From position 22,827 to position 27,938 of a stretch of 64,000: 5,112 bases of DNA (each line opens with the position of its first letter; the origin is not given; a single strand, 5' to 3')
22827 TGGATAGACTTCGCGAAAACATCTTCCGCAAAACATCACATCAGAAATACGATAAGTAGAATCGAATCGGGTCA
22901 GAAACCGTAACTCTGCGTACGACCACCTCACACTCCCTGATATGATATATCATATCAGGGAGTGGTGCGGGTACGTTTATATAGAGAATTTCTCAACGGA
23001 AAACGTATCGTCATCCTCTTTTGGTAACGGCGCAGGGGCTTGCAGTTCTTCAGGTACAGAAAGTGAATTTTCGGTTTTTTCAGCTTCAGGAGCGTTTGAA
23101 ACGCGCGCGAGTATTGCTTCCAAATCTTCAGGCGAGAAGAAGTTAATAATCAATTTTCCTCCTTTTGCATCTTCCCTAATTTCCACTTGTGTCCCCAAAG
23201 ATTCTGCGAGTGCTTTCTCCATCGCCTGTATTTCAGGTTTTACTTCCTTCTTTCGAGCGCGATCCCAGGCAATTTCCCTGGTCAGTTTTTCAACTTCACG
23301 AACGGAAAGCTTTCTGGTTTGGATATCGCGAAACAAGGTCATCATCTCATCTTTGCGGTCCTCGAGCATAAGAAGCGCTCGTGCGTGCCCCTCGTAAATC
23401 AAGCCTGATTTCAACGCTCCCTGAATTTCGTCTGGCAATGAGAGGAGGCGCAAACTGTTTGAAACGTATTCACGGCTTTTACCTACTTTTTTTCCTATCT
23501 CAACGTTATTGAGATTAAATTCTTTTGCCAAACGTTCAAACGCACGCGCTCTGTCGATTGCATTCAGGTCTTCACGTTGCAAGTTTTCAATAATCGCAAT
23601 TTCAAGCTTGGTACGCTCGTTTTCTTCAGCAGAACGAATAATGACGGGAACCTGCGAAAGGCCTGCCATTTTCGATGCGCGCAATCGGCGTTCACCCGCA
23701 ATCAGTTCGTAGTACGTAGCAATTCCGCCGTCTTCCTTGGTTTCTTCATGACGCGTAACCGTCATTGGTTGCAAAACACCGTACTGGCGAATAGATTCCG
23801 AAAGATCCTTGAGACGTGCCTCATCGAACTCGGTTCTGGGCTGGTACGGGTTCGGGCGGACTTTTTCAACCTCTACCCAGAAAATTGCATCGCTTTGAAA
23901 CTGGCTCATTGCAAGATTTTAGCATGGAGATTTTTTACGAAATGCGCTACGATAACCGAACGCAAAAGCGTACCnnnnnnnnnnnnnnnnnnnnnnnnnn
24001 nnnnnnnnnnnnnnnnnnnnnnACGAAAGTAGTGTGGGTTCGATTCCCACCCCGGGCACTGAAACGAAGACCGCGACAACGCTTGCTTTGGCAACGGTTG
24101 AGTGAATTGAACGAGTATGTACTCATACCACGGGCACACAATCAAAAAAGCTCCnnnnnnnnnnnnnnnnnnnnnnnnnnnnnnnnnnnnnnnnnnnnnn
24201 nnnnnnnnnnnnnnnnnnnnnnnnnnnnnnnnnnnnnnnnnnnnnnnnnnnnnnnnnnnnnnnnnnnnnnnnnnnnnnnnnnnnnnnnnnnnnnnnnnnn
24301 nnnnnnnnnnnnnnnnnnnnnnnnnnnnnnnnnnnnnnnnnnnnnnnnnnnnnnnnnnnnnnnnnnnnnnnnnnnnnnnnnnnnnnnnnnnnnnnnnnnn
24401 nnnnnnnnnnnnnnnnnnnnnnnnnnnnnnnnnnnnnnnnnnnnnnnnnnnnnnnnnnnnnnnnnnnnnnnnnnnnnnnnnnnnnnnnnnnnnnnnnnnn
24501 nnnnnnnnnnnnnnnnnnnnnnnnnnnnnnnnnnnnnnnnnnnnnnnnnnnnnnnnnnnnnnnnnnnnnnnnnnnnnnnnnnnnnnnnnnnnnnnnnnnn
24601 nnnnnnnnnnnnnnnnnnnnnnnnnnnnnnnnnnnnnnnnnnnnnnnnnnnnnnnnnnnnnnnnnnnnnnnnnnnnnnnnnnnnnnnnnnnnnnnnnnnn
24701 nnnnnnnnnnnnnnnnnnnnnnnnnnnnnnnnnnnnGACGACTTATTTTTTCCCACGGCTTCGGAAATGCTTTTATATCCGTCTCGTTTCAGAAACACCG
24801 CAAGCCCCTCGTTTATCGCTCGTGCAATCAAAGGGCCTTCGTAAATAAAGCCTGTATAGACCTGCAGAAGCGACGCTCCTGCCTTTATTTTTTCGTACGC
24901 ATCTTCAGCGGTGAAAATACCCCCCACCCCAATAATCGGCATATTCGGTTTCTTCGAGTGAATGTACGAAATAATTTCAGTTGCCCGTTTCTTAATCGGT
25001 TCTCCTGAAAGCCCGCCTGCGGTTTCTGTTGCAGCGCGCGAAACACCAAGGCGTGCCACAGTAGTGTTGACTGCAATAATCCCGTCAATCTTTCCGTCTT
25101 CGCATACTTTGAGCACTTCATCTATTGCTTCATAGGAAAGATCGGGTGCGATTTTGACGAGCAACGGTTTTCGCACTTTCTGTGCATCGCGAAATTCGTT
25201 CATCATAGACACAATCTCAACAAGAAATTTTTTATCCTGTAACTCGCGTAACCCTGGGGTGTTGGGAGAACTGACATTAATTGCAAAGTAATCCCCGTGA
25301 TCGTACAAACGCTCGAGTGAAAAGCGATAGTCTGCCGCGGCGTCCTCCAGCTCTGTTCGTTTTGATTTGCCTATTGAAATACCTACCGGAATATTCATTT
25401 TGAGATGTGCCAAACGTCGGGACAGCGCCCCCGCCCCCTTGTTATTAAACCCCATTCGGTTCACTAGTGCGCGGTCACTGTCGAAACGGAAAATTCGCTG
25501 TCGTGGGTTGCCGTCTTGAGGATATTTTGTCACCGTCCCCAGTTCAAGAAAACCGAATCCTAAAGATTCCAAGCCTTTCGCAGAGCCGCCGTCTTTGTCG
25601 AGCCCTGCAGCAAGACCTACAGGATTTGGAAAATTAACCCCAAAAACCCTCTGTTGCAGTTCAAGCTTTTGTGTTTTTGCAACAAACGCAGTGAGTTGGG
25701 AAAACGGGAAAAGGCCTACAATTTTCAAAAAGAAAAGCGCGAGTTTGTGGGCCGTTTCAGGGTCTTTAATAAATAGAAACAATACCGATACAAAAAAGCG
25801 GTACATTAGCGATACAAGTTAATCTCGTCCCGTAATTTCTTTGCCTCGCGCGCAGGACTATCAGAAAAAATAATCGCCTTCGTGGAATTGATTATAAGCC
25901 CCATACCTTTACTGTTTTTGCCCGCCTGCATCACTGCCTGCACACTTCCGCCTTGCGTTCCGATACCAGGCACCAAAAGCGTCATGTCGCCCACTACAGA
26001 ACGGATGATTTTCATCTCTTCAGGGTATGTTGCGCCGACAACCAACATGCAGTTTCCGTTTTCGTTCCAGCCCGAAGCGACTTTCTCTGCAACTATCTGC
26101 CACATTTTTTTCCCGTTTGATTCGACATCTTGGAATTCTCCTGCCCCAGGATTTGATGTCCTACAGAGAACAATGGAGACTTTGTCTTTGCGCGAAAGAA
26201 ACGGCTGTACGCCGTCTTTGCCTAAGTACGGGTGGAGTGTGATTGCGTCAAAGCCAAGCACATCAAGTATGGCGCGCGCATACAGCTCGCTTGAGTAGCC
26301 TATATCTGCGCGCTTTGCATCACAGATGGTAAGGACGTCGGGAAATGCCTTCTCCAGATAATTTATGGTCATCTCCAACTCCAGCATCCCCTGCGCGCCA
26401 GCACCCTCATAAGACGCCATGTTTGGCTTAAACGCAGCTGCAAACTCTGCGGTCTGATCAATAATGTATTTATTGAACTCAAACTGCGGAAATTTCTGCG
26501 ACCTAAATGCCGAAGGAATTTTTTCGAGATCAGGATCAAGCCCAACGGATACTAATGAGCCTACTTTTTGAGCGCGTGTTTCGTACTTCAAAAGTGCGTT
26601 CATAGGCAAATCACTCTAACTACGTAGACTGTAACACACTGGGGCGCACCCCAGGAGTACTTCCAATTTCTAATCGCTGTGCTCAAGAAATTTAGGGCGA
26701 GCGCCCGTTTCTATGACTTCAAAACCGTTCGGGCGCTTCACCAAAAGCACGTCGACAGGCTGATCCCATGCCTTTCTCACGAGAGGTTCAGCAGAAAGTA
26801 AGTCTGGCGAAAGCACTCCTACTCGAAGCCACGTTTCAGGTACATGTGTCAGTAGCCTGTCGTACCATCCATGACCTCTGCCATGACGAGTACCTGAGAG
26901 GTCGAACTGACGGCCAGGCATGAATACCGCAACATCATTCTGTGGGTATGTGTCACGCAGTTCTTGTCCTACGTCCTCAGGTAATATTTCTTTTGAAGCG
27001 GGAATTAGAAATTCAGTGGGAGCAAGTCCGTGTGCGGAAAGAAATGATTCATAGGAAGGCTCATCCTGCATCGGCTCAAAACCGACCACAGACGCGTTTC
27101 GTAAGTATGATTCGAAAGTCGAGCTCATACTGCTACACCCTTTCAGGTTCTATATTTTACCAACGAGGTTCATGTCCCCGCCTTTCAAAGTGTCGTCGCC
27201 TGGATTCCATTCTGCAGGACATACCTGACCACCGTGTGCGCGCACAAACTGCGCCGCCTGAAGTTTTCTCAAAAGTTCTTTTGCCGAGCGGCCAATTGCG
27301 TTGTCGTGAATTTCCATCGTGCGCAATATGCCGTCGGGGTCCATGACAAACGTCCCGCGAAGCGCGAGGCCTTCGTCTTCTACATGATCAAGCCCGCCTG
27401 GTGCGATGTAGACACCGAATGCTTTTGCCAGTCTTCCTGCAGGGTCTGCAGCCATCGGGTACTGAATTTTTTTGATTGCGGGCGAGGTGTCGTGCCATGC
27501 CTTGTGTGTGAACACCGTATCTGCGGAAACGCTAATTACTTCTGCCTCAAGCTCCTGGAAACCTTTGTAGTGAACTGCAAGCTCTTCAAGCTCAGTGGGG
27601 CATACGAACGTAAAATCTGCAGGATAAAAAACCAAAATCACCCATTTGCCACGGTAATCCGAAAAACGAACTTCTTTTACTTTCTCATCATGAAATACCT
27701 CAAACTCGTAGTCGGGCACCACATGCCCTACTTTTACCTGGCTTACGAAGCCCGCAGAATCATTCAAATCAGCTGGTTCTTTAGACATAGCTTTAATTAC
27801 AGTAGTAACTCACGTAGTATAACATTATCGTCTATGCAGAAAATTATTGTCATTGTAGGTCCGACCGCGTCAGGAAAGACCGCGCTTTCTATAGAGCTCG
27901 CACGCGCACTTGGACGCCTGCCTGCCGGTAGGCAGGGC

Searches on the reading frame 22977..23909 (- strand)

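Call 86: search_protein_families(library=pfam, proteins=[window:22977-23909:-], max_evalue=0.001)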
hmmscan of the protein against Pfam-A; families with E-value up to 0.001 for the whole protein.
window:22977-23909:- (310 aa): 4 families
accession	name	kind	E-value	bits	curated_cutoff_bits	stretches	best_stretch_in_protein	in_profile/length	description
PF17762.8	HTH_ParB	-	4.3e-31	107.5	22.6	1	113-213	1-100/102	ParB HTH domain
PF02195.25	ParB_N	-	5.3e-27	94.2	26.3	1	12-111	6-95/95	ParB N-terminal domain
PF23552.2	ParB_C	-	3.4e-13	49.2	23.8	1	224-270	2-49/50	ParB dimerisation domain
PF08535.16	KorB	-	6.1e-05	23.3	22.3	1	132-173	3-44/89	KorB domain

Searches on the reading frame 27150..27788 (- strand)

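Call 86: search_protein_families(library=pfam, proteins=[window:27150-27788:-], max_evalue=0.001)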
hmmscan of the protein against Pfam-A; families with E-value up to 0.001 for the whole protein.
window:27150-27788:- (212 aa): 3 families
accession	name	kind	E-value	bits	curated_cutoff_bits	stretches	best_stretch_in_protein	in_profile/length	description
PF00578.27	AhpC-TSA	-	3.3e-37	127.6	26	1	20-157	1-123/124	AhpC/TSA family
PF08534.16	Redoxin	-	3.3e-15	56.6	26.6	1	20-164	2-137/148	Redoxin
PF10417.14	1-cysPrx_C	-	1.1e-06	28.9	21.1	1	178-201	1-24/41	C-terminal domain of 1-Cys peroxiredoxin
